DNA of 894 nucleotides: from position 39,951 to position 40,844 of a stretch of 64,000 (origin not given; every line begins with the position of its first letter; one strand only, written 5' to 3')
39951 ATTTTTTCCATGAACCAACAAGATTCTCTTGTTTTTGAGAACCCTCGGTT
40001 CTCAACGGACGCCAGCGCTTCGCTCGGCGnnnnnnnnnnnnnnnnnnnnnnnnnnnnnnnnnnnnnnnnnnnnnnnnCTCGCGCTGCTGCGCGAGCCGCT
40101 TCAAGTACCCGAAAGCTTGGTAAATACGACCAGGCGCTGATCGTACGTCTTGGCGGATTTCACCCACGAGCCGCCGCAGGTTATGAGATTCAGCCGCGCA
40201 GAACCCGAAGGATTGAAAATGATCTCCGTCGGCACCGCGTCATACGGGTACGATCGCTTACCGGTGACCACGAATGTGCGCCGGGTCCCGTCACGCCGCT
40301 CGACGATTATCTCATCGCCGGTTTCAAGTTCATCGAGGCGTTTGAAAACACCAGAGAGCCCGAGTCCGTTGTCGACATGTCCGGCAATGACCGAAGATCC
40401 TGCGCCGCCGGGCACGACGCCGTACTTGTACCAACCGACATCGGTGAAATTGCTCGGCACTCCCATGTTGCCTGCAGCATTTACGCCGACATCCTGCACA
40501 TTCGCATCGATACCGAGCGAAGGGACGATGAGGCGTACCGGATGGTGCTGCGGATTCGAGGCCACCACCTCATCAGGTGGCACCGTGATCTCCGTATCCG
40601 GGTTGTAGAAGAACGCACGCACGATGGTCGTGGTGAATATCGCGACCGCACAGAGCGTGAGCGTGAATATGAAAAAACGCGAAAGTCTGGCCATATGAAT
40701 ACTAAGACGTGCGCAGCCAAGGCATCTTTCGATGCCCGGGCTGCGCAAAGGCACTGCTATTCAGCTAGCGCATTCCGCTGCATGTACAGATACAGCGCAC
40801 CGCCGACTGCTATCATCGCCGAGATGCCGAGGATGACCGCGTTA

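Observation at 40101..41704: Sortase gene immediately preceded by a 71-aa precursor whose sortase-processed product would be only about 14 residues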

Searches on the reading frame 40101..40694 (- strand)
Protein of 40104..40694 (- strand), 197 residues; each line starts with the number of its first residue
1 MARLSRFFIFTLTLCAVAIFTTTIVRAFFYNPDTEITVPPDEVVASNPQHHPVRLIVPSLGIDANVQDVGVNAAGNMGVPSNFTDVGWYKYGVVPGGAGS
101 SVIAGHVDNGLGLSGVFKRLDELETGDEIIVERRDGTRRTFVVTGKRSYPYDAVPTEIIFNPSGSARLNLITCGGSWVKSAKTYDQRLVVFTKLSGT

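Call 3: search_protein_families(library=pfam, proteins=[window:40104-40694:-], max_evalue=0.1)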
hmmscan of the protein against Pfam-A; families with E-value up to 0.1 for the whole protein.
seq(197 aa): 1 family
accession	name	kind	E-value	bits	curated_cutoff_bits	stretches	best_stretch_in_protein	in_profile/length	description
PF04203.18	Sortase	-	3.6e-21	75.6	26.6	1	56-194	2-124/125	Sortase domain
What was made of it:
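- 40101..40694 (-): Sortase gene (197 aa): N-terminal membrane helix, linker and catalytic domain. Catalytic His106 is at 40377-40379, Cys173 at 40176-40178 and Arg187 at 40134-40136. Pfam PF04203 at 3.6e-21 (call 3).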

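Call 4: search_protein_families(library=ncbifam, proteins=[window:40104-40694:-], max_evalue=0.1)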
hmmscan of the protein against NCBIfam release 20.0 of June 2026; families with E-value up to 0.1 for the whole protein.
seq(197 aa): 7 families
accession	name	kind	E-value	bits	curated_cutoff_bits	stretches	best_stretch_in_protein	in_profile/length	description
NF033748.1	class_F_sortase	subfamily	2.2e-41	141.1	166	1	47-194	6-154/155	class F sortase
NF033747.1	class_E_sortase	subfamily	1.4e-08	34.8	160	1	45-195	64-206/211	class E sortase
NF058671.1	sortase_SrtD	exception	3.1e-06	27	140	1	86-173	91-168/187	class D sortase, LPxTATN-specific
TIGR03784.1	marine_sortase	equivalog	5.6e-06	26.1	158.25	1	94-173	86-156/174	class GN sortase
NF033746.1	class_D_sortase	subfamily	8.5e-06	25.6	165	1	86-173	37-114/135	class D sortase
TIGR01076.1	sortase_fam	subfamily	5.8e-05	22.9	39.35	1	96-179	39-117/136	sortase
NF033745.1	class_C_sortase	subfamily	0.0015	18.3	160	1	98-177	134-208/220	class C sortase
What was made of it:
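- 40101..40694 (-): Best NCBIfam match is class_F_sortase at 141.1 bits, cutoff 166 (call 4).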

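Call 6: find_homologous_proteins(query=window:40104-40694:-)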
Query seq(197 aa) (197 aa): 653 proteins with E <= 0.001 among 887 candidates; the best 120 are listed.
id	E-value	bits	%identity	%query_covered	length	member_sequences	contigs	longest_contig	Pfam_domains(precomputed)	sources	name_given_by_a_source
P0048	2.3e-116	404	89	100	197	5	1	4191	PF04203.19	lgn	-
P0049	2.8e-110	384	84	100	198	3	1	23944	PF04203.19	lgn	-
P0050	1.1e-104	366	82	100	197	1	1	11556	PF04203.19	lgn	-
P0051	1.2e-100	353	78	99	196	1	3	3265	PF04203.19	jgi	jgi:sortase A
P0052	1.4e-100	353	79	99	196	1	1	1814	PF04203.19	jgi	jgi:sortase A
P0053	2.2e-100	352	77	99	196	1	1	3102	PF04203.19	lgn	-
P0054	2.6e-100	352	78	99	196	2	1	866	PF04203.19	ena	-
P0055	9.0e-100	350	77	100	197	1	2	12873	PF04203.19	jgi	jgi:sortase A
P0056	3.5e-99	348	79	97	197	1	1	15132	PF04203.19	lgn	-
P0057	3.7e-99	348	77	99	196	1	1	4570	PF04203.19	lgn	-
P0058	2.1e-98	346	81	97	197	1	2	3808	PF04203.19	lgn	-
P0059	3.9e-98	345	77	98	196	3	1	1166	PF04203.19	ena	-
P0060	2.4e-97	342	77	99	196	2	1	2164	PF04203.19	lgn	-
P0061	2.1e-96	339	76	100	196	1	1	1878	PF04203.19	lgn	-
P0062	3.0e-96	339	77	99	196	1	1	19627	PF04203.19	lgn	-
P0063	7.5e-95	334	79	93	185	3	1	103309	PF04203.19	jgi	jgi:sortase A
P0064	2.9e-93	329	72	100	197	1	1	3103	PF04203.19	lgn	-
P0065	1.9e-89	316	71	99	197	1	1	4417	PF04203.19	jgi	jgi:sortase A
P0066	4.0e-84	299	69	99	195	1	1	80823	PF04203.19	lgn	-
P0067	1.8e-81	290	67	99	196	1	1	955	PF04203.19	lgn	-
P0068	1.2e-80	288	63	98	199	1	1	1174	PF04203.19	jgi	jgi:sortase A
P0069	1.2e-79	284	65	98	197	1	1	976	PF04203.19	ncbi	-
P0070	1.9e-77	277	64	98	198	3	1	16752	PF04203.19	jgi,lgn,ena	-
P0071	3.9e-77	276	61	99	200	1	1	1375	PF04203.19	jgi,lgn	-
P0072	7.6e-77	275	66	93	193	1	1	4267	PF04203.19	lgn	-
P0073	3.1e-76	273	63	98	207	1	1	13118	PF04203.19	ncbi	ncbi:MAG: class F sortase, partial [Minisyncoccia bacterium]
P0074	3.4e-76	273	67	93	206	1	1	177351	PF04203.19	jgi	jgi:sortase A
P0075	6.2e-75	269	63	97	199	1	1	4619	PF04203.19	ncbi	-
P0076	4.1e-74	266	61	98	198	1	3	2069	PF04203.19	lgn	-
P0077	5.8e-74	266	60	98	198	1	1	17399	PF04203.19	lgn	-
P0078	7.2e-74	265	62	92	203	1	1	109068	PF04203.19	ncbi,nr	ncbi:MAG TPA: class F sortase [Candidatus Paceibacterota bacterium]|nr:class F sortase [Candidatus P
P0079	7.4e-74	265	62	96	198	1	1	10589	PF04203.19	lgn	-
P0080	8.5e-74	265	70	86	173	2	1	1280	PF04203.19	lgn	-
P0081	1.1e-73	265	60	99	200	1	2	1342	PF04203.19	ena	-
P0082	1.3e-73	265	59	99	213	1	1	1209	PF04203.19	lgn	-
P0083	3.6e-73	263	63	96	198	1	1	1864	PF04203.19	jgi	jgi:sortase A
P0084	4.6e-73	263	65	85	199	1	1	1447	PF04203.19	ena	-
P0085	7.4e-73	262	60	99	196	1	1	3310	PF04203.19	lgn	-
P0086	9.8e-73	262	65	84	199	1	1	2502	PF04203.19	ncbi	-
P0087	4.9e-72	260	58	99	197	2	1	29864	PF04203.19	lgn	-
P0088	6.8e-72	259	61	97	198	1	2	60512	PF04203.19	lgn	-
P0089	7.0e-72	259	62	95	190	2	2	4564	PF04203.19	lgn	-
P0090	1.0e-71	258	62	95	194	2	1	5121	PF04203.19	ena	-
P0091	2.1e-71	257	60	98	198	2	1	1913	PF04203.19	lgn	-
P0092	8.7e-71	255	60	97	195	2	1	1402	PF04203.19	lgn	-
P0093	6.9e-70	252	59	98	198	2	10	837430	PF04203.19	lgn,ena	-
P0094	9.2e-70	252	59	98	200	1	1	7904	PF04203.19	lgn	-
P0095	9.5e-70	252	58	97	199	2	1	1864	PF04203.19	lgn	-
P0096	2.3e-69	251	63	92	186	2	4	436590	PF04203.19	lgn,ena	-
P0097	3.1e-69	250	57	98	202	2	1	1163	PF04203.19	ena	-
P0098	3.4e-69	250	57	97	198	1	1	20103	PF04203.19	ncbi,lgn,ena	-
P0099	1.4e-68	248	57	99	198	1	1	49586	PF04203.19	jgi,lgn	-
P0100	1.8e-68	248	59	95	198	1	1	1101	PF04203.19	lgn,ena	-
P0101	8.0e-67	242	59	92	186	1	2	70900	PF04203.19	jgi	-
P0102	8.1e-67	242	57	99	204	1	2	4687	PF04203.19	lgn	-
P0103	9.0e-67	242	59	100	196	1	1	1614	PF04203.19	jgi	jgi:LPXTG-site transpeptidase (sortase) family protein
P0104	1.0e-66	242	59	92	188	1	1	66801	PF04203.19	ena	-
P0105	2.2e-66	241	59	91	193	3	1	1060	PF04203.19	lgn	-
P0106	4.8e-66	240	56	98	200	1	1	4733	PF04203.19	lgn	-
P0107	4.9e-66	240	56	96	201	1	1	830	PF04203.19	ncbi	-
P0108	6.4e-66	240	57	98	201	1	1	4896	PF04203.19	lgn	-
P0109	2.0e-65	238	59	93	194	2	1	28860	PF04203.19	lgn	-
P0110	4.3e-65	237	56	99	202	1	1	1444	PF04203.19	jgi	jgi:sortase A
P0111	4.4e-65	237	56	99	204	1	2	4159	PF04203.19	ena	-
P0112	6.5e-65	236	53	96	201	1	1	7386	PF04203.19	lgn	-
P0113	1.2e-64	235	56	97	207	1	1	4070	PF04203.19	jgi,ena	-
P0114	1.5e-64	235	59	94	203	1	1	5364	PF04203.19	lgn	-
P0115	2.7e-64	234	55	97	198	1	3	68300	PF04203.19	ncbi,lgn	-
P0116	3.0e-64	234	52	95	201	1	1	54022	PF04203.19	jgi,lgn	jgi:LPXTG-site transpeptidase (sortase) family protein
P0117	3.2e-64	234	55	98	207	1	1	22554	PF04203.19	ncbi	-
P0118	4.2e-64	234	56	98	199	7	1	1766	PF04203.19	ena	-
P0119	4.9e-64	233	53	95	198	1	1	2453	PF04203.19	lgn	-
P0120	6.7e-64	233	53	96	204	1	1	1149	PF04203.19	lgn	-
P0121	7.9e-64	233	57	95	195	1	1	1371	PF04203.19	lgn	-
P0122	1.9e-63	231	52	98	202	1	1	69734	PF04203.19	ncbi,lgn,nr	ncbi:MAG: peptidase sortase [Candidatus Kaiserbacteria bacterium]|nr:peptidase sortase [Candidatus K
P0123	3.9e-63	230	57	95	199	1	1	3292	PF04203.19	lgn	-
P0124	7.8e-63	229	54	97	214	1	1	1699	PF04203.19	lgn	-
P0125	8.1e-63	229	55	98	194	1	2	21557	PF04203.19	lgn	-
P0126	1.2e-62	229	55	95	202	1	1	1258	PF04203.19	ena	-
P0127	1.5e-62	229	57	93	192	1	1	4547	PF04203.19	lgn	-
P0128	1.7e-62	228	54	98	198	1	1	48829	PF04203.19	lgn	-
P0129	2.0e-62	228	56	95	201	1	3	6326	PF04203.19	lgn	-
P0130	2.8e-62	228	55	97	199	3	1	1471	PF04203.19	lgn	-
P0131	3.5e-62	227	57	93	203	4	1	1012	PF04203.19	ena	-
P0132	4.7e-62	227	53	97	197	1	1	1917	PF04203.19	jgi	jgi:sortase A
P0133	6.8e-62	226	55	93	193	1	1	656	PF04203.19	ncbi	-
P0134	7.1e-62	226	58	93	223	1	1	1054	PF04203.19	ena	-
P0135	1.2e-61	226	57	96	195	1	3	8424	PF04203.19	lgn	-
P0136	1.4e-61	225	56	97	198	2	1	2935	PF04203.19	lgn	-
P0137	1.9e-61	225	54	95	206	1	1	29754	PF04203.19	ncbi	-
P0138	2.0e-61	225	53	98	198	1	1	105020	PF04203.19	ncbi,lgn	-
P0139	2.0e-61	225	54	99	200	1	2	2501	PF04203.19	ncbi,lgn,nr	ncbi:MAG TPA: class F sortase [Candidatus Paceibacterota bacterium]|nr:class F sortase [Candidatus P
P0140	2.5e-61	225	56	93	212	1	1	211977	PF04203.19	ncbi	-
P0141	2.9e-61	224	56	94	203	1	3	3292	PF04203.19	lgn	-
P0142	3.0e-61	224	54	99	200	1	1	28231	PF04203.19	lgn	-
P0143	3.4e-61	224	56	93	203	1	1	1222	PF04203.19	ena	-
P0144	3.5e-61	224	55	96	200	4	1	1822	PF04203.19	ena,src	-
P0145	3.6e-61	224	57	93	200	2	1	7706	PF04203.19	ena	-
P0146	3.6e-61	224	54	97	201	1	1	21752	PF04203.19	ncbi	-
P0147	4.0e-61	224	55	90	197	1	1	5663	PF04203.19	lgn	-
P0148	4.7e-61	224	54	95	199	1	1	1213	PF04203.19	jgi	-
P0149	5.5e-61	223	56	94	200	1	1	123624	PF04203.19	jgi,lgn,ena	-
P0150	7.2e-61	223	56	93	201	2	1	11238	PF04203.19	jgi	-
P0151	8.1e-61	223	53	96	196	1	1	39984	PF04203.19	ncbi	-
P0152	8.2e-61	223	55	97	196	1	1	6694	PF04203.19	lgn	-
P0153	1.1e-60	222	52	97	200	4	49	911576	PF04203.19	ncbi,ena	-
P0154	1.5e-60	222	51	98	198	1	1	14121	PF04203.19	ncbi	-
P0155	2.2e-60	222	55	96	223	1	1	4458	PF04203.19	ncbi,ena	-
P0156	2.5e-60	221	53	99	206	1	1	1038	PF04203.19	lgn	-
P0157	2.6e-60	221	52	98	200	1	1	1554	PF04203.19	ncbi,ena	-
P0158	3.8e-60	221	51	97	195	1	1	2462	PF04203.19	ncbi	-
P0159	3.9e-60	221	53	94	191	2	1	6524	PF04203.19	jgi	-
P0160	4.7e-60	220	55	92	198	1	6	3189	PF04203.19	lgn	-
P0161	5.4e-60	220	53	99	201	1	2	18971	PF04203.19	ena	-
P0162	5.4e-60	220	53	97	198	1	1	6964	PF04203.19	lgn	-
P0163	5.8e-60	220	53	98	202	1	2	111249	PF04203.19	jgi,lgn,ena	-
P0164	5.8e-60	220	53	97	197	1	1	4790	PF04203.19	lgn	-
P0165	6.0e-60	220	55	97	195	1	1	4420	PF04203.19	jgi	jgi:sortase A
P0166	6.4e-60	220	53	99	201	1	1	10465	PF04203.19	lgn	-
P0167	7.0e-60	220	54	98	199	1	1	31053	PF04203.19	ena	-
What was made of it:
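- On Class F sortase (NCBIfam NF033748): Some homologues at about 55-63% identity are named class F sortase by NCBI (call 6).
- Closest known: Class F sortases. Same: Close homologues are named class F sortase by NCBI (call 6).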

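Call 22: find_related_loci(query=A2, collection=genome_contigs, flank=3000)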
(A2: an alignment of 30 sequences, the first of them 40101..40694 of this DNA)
Query A2 (197 aa) in genome_contigs; peptide patterns used: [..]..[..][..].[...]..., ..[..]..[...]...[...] (x = any residue, [..] = any of these).
600 stretches matched a pattern (row limit reached: there are more); 584 encode a relative of the query (tblastn E <= 1e-3); the best 80 are kept; 80 distinct loci.
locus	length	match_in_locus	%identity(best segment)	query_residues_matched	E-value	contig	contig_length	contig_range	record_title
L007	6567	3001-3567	60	9-195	4e-78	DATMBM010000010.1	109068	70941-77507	MAG TPA_asm: Candidatus Paceibacterota bacterium isolate SMAG_U13353 k141_60036, whole genome shotgun sequence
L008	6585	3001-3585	57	4-195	3e-74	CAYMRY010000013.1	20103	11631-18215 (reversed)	MAG TPA_asm: uncultured Candidatus Saccharibacteria bacterium isolate SRP150892_co2_47 genome assembly, contig: NODE_372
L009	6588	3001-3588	53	4-195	2e-69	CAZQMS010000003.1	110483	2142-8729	MAG TPA_asm: uncultured Candidatus Saccharibacteria bacterium isolate SRP329715_co2_386 genome assembly, contig: NODE_35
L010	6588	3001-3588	53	4-195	2e-67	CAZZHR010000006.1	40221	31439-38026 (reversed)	MAG TPA_asm: uncultured Candidatus Saccharibacteria bacterium isolate SRP329715_co2_192 genome assembly, contig: NODE_20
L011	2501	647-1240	54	1-195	9e-66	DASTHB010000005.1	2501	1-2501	MAG TPA_asm: Candidatus Paceibacterota bacterium isolate SMAG_U46 k141_1550642, whole genome shotgun sequence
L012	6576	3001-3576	52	5-194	6e-65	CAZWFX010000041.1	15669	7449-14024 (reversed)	MAG TPA_asm: uncultured Candidatus Saccharibacteria bacterium isolate SRP278252_co2_728 genome assembly, contig: NODE_77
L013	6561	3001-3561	53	12-194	2e-64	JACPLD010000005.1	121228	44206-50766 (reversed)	MAG: Candidatus Kaiserbacteria bacterium isolate NC_groundwater_512_Ag_S-0.1um_55_27 S35_SO-1_scaffold_237658, whole gen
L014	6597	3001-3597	50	1-195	4e-64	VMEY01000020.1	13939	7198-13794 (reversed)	MAG: Parcubacteria group bacterium Athens0416_74 Athens041674_scaffold_3794, whole genome shotgun sequence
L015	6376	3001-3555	54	12-195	2e-63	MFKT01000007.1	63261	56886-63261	MAG: Candidatus Kaiserbacteria bacterium RIFCSPHIGHO2_01_FULL_53_29 rifcsphigho2_01_scaffold_1481, whole genome shotgun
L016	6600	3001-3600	51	3-195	3e-62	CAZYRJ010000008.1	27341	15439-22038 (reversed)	MAG TPA_asm: uncultured Candidatus Saccharibacteria bacterium isolate binchicken_co38_1170 genome assembly, contig: NODE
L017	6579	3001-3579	49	5-195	7e-62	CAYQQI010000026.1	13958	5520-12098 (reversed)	MAG TPA_asm: uncultured Candidatus Saccharibacteria bacterium isolate binchicken_co264_107 genome assembly, contig: NODE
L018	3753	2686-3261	50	2-194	9e-62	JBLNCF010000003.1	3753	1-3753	MAG: Bacillota bacterium isolate MAG132 PRJNA950955_bin39_renamed_2, whole genome shotgun sequence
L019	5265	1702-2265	52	6-194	9e-62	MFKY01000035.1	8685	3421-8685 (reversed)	MAG: Candidatus Kaiserbacteria bacterium RIFCSPHIGHO2_01_FULL_55_37 rifcsphigho2_01_scaffold_41847, whole genome shotgun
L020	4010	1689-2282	49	1-196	3e-61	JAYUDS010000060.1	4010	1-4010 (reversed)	MAG: Candidatus Adlerbacteria bacterium isolate GFS_7244 GFS_7244_59, whole genome shotgun sequence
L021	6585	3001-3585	50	5-195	1e-60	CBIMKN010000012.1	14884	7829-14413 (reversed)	MAG TPA_asm: uncultured bacterium isolate SRR16817059_concoct_14 genome assembly, contig: ERZ27394141.678, whole genome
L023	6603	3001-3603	50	4-194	4e-60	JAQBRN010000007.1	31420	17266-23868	MAG: Parcubacteria group bacterium isolate RYN_400 scaffold_30880, whole genome shotgun sequence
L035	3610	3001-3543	49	9-190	2e-53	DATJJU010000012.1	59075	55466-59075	MAG TPA_asm: Candidatus Paceibacterota bacterium isolate SMAG_U15574 k141_502849, whole genome shotgun sequence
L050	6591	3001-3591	44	3-190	3e-49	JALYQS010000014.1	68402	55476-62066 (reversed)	MAG: bacterium isolate MDV bin69 SD1454-56_k127_1406657, whole genome shotgun sequence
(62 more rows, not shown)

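Call 31: search_solved_structures(query=A2, max_evalue=0.001, show_alignments=2)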
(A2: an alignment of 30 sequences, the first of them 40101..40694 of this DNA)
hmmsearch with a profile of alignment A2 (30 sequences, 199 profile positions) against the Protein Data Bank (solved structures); distinct sequences matched with E-value up to 0.001: 4.
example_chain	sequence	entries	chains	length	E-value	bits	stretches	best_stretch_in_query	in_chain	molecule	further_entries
8t28_A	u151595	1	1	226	2.2e-05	27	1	95-178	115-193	Class C sortase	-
4d70_A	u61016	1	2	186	2.3e-05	26.9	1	87-176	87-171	SORTASE FAMILY PROTEIN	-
24rr_A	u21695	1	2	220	3e-05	26.6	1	96-183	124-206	Ebp pilus assembly class C sortase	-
2xwg_A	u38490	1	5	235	0.00046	22.7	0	96-180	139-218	SORTASE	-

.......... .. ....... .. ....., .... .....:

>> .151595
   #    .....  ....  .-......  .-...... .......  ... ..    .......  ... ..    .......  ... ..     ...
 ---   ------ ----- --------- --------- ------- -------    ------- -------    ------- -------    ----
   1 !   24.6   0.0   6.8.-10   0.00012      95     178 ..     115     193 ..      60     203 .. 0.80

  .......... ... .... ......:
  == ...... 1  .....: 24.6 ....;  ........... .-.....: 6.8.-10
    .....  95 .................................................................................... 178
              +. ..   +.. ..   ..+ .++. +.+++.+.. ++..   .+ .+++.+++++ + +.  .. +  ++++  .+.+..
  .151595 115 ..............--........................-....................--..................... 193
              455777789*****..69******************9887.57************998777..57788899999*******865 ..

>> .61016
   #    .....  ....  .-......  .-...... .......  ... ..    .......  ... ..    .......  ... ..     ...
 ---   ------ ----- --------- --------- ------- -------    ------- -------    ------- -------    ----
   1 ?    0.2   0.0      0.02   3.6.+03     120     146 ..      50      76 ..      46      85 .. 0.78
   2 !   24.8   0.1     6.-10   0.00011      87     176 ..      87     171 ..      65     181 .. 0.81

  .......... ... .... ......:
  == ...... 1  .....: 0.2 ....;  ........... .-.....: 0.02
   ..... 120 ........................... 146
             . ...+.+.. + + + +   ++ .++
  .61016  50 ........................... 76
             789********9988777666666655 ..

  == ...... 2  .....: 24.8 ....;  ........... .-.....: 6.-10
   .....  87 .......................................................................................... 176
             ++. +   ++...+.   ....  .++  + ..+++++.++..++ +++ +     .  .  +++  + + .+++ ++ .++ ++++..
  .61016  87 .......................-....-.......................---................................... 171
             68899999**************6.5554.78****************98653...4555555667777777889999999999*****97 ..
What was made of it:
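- Tried and rejected: There were only remote class C and D hits at E about 1e-5 (call 31).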

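Call 43: predict_structure(alignment_id=A2)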
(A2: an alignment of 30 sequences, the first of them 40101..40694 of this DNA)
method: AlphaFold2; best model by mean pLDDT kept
length: 197 residues; sequences in the alignment: 30
mean_pLDDT: 83.1   pTM: 0.72
mean pLDDT of the five models: 83.1, 81.1, 79.1, 78.4, 74.8
residues with pLDDT >= 90: 86; 70-90: 75; 50-70: 28; < 50: 8
segments of 3 or more residues with pLDDT < 50: 34-40
pLDDT, mean of each block of 10 residues (from residue 1): 91 95 77 46 67 96 90 66 81 77 83 82 97 95 95 80 79 88 89 89
secondary structure, 60 per line:
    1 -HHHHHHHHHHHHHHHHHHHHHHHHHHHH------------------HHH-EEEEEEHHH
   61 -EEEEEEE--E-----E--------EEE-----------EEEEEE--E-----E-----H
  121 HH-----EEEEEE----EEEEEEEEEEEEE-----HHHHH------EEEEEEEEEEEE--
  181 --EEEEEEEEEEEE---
elements in order: H2-29 E52-57 E62-68 E86-88 E100-105 E128-133 E138-150 H156-160 E167-178 E183-194
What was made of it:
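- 40101..40694 (-): AF2 model has pLDDT 83 with a helix at residues 2-29 (call 43).
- On Sortase superfamily (Pfam PF04203): AF2 model has pLDDT 83, a helix at residues 2-29 and a beta-rich domain at 52-194 (call 43).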
